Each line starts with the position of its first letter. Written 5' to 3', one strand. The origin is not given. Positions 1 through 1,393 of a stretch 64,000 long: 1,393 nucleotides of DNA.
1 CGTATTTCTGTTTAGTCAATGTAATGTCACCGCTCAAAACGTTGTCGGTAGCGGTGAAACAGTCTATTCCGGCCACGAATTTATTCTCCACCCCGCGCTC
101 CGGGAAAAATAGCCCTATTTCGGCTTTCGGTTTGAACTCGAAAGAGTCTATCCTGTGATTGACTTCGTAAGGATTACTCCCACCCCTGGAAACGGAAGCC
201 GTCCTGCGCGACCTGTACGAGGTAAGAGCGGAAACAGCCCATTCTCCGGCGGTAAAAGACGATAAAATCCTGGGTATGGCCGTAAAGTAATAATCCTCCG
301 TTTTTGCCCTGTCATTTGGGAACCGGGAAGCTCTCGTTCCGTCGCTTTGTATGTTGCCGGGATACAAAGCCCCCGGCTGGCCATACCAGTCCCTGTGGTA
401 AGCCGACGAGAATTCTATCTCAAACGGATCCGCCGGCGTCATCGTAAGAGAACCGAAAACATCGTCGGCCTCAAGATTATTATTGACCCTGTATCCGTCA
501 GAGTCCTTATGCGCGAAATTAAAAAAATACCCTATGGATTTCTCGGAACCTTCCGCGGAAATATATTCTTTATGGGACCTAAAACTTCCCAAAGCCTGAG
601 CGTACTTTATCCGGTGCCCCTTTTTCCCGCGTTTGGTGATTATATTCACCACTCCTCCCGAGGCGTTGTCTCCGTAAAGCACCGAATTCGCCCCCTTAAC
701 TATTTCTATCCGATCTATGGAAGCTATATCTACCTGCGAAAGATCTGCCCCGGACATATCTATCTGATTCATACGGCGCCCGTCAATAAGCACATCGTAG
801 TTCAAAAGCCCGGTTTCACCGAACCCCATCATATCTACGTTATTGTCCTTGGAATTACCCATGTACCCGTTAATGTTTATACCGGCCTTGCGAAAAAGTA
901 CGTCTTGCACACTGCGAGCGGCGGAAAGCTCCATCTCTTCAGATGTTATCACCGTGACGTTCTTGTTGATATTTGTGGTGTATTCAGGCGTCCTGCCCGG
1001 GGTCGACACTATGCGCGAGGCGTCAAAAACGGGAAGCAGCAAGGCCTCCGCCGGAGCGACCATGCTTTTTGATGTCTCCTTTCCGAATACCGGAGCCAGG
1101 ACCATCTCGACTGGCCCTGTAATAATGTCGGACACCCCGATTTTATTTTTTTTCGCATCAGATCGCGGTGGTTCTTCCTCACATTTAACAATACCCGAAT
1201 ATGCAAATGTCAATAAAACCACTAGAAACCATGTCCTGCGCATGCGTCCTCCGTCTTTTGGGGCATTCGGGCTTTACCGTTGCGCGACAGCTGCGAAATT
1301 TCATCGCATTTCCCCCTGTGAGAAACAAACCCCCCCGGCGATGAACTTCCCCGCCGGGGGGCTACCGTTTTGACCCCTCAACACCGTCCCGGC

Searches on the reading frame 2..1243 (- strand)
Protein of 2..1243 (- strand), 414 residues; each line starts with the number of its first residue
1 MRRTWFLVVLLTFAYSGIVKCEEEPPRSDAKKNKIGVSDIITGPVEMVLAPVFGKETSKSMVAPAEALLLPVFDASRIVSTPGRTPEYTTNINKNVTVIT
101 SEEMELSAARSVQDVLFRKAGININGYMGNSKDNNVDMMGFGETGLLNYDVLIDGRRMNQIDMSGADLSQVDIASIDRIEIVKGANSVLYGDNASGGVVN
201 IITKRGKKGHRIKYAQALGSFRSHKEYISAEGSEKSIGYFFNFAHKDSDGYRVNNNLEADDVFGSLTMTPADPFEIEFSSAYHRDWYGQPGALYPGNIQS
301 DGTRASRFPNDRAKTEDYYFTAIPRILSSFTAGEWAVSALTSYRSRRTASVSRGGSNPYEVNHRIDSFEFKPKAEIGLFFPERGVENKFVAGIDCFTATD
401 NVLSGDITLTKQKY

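Call 7: search_protein_families(library=pfam, proteins=[window:2-1243:-], max_evalue=0.01)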
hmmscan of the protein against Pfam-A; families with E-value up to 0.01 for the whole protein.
window:2-1243:- (414 aa): 1 family
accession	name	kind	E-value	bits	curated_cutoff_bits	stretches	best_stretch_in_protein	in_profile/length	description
PF07715.20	Plug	-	2.1e-21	76.9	23.9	1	92-198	5-107/107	TonB-dependent Receptor Plug Domain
